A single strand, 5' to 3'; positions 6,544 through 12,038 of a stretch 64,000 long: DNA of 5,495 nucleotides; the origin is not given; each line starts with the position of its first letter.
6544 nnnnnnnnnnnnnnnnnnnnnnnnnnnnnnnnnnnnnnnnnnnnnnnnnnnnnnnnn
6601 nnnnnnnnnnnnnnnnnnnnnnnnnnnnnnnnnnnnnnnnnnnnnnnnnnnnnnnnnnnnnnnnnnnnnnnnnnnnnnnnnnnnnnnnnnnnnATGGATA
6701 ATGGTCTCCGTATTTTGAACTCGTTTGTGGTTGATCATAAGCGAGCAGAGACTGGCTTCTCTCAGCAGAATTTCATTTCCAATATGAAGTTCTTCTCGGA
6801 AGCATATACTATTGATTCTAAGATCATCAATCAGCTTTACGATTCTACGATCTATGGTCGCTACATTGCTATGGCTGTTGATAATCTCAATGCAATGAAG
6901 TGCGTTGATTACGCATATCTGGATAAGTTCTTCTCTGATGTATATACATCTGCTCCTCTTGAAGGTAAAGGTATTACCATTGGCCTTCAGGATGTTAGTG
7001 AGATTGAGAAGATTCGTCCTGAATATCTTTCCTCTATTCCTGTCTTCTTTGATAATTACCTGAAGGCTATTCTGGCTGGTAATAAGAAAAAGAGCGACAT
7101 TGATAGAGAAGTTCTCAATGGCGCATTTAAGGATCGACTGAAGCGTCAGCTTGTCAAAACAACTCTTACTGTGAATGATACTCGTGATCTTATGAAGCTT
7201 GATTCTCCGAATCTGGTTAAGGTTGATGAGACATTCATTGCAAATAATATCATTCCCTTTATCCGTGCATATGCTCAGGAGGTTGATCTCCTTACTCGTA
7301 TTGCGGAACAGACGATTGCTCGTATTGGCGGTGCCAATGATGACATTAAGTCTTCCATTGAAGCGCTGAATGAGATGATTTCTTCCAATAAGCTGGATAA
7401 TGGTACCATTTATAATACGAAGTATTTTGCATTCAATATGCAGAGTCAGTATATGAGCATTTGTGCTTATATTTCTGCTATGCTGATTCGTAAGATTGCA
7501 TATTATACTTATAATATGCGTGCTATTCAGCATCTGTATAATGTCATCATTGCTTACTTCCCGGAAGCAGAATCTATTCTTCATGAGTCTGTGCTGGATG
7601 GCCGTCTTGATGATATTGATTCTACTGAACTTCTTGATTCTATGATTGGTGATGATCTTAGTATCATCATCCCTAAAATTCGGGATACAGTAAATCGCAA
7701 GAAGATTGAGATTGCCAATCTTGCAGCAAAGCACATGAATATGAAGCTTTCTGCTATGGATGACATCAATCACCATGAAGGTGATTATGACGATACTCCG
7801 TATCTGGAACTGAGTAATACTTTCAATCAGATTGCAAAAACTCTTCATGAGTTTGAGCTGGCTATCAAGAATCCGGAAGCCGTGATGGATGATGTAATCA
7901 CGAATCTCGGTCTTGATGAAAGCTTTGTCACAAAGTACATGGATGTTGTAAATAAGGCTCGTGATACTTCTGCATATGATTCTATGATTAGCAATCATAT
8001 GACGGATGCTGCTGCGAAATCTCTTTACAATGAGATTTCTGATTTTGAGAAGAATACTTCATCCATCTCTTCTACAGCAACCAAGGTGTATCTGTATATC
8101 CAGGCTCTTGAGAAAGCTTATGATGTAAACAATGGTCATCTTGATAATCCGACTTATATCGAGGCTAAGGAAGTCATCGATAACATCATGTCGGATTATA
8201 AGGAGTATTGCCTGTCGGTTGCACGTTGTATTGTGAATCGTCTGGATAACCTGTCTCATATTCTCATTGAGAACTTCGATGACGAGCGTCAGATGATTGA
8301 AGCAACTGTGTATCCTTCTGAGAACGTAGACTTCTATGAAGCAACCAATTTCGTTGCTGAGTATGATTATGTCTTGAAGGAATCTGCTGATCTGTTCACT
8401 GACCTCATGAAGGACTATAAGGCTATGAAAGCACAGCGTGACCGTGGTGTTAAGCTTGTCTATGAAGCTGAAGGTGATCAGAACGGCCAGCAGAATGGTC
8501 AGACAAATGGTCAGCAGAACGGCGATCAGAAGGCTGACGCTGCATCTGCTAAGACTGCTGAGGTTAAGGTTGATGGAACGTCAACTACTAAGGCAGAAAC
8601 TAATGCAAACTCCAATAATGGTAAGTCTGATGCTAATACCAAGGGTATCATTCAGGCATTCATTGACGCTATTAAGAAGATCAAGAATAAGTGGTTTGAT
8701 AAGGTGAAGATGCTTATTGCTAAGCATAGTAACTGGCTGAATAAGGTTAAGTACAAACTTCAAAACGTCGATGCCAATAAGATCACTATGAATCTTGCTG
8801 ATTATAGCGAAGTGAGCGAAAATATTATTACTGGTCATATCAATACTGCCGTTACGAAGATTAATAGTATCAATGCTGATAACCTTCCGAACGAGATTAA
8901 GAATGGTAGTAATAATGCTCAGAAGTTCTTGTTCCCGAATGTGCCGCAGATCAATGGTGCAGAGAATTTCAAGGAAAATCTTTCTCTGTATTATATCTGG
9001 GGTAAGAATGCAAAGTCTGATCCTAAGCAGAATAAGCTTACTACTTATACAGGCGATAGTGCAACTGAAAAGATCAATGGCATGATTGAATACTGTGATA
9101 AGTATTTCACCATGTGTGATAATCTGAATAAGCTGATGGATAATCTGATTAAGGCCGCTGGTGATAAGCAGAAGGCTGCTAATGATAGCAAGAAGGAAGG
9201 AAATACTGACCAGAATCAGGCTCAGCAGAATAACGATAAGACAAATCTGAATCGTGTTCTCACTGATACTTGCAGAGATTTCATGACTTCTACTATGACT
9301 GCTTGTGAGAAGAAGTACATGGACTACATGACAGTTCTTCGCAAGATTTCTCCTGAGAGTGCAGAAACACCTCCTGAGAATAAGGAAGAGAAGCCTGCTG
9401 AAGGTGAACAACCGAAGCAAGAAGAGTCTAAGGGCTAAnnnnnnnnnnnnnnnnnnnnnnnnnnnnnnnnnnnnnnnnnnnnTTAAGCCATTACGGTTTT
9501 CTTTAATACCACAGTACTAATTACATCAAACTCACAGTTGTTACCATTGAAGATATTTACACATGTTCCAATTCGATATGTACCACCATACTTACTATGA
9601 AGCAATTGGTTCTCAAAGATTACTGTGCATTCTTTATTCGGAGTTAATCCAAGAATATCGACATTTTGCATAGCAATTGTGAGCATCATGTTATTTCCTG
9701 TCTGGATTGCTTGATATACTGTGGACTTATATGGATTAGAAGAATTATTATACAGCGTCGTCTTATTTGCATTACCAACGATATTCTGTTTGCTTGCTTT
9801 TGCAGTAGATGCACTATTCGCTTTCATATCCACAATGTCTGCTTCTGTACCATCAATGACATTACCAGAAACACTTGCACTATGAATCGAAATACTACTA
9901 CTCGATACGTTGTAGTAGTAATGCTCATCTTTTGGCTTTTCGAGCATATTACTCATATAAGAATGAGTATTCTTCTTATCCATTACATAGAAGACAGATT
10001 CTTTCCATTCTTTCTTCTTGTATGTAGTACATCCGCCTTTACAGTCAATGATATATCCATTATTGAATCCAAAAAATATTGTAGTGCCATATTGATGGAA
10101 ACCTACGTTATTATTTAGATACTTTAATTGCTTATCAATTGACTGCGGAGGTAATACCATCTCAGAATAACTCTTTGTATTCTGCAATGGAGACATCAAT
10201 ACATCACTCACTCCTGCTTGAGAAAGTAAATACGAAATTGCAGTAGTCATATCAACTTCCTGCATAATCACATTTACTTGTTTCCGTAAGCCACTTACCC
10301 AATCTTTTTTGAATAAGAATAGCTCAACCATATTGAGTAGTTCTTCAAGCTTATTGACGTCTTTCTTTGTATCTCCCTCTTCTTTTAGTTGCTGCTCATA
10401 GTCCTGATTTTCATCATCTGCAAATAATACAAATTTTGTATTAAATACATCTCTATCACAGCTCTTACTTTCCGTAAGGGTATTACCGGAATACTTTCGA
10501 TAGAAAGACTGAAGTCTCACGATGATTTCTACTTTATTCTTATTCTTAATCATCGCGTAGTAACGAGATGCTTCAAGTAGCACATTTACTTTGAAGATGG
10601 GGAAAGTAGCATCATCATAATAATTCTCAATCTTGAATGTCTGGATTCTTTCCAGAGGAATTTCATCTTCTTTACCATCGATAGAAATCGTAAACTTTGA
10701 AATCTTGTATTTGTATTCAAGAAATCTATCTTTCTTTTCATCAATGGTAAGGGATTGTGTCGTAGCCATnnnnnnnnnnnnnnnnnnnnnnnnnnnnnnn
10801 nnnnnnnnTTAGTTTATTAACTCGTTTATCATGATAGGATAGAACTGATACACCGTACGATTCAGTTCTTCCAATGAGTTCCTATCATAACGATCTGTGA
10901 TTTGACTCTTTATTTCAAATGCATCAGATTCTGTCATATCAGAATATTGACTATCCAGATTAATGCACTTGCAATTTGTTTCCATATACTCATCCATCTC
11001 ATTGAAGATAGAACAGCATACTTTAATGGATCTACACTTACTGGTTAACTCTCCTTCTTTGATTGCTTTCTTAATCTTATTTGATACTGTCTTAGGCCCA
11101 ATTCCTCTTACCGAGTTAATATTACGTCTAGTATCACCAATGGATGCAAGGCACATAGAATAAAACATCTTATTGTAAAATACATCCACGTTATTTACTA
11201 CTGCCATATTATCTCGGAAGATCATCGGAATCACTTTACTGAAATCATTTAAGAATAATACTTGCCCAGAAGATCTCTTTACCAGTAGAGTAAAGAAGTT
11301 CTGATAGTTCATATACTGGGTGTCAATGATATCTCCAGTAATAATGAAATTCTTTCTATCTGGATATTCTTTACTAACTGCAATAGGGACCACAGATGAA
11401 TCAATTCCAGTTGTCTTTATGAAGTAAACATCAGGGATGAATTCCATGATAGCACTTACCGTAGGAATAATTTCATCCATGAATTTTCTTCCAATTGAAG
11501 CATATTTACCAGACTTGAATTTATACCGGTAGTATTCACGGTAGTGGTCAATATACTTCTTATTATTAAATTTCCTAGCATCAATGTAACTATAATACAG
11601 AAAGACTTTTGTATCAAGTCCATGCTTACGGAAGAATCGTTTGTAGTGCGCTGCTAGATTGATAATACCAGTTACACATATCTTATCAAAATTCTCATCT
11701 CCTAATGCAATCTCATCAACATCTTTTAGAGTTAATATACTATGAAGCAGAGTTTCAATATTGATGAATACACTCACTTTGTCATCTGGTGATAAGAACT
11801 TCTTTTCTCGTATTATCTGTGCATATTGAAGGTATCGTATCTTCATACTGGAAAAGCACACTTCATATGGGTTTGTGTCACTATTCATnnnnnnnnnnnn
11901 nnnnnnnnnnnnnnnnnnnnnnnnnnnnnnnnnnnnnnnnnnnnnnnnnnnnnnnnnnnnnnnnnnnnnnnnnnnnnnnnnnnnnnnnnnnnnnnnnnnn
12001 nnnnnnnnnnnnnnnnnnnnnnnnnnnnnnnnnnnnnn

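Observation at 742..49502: AACA-N6-TA motif (class B) upstream of structural-type genes matches the AR9 late-promoter consensus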

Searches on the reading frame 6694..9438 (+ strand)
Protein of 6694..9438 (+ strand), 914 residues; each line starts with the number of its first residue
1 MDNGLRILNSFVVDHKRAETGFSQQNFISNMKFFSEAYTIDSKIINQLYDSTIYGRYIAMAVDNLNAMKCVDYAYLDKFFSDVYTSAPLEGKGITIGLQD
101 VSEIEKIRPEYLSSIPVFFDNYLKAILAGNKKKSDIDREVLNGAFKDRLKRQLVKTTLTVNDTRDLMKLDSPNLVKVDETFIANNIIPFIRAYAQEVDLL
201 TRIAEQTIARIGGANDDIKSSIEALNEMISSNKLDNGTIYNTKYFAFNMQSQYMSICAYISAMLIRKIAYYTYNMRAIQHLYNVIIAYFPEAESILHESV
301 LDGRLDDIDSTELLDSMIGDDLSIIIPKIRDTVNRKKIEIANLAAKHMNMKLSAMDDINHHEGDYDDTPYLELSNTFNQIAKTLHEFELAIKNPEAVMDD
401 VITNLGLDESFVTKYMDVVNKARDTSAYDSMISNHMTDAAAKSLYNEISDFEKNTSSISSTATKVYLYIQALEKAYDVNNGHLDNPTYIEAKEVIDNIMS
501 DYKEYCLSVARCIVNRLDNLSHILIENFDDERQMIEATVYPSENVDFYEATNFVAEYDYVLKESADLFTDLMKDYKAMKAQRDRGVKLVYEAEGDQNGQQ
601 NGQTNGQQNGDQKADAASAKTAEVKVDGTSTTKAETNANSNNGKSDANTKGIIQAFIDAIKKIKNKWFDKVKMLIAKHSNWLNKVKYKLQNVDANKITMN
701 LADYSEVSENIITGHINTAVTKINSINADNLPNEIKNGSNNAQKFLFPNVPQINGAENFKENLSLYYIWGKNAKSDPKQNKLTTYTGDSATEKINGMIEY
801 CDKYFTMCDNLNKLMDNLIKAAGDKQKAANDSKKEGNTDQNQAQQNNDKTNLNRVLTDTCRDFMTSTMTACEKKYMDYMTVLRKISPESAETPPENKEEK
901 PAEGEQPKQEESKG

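Call 7: search_protein_families(library=pfam, proteins=[window:6694-9438:+], max_evalue=0.01)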
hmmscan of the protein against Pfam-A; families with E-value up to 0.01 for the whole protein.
window:6694-9438:+ (914 aa): 0 families

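Call 8: search_protein_families(library=phrogs, proteins=[window:6694-9438:+], max_evalue=0.001)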
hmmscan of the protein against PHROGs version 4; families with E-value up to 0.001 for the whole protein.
window:6694-9438:+ (914 aa): 0 families

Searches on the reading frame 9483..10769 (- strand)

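Call 10: search_protein_families(library=phrogs, proteins=[window:9483-10769:-], max_evalue=0.001)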
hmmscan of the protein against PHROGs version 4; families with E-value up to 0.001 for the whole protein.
window:9483-10769:- (428 aa): 1 family
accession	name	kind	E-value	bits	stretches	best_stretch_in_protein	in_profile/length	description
phrog_20569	-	unknown function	5.4e-29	101.8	1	7-425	157-564/813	-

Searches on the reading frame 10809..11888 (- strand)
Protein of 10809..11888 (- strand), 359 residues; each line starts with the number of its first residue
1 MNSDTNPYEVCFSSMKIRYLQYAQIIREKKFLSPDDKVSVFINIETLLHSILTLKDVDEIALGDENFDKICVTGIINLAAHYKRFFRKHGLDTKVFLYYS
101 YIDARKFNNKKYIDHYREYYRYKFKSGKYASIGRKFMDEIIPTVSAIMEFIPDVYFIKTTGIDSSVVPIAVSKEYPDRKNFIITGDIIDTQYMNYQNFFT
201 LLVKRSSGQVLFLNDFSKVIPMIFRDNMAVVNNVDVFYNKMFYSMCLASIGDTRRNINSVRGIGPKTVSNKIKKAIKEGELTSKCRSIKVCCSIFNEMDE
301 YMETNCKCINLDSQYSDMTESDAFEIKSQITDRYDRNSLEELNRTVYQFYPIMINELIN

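Call 10: search_protein_families(library=phrogs, proteins=[window:10809-11888:-], max_evalue=0.001)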
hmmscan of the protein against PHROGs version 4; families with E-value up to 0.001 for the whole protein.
window:10809-11888:- (359 aa): 1 family
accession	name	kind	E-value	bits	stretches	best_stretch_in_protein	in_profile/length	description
phrog_26916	-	unknown function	2.1e-13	51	1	36-358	40-371/377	-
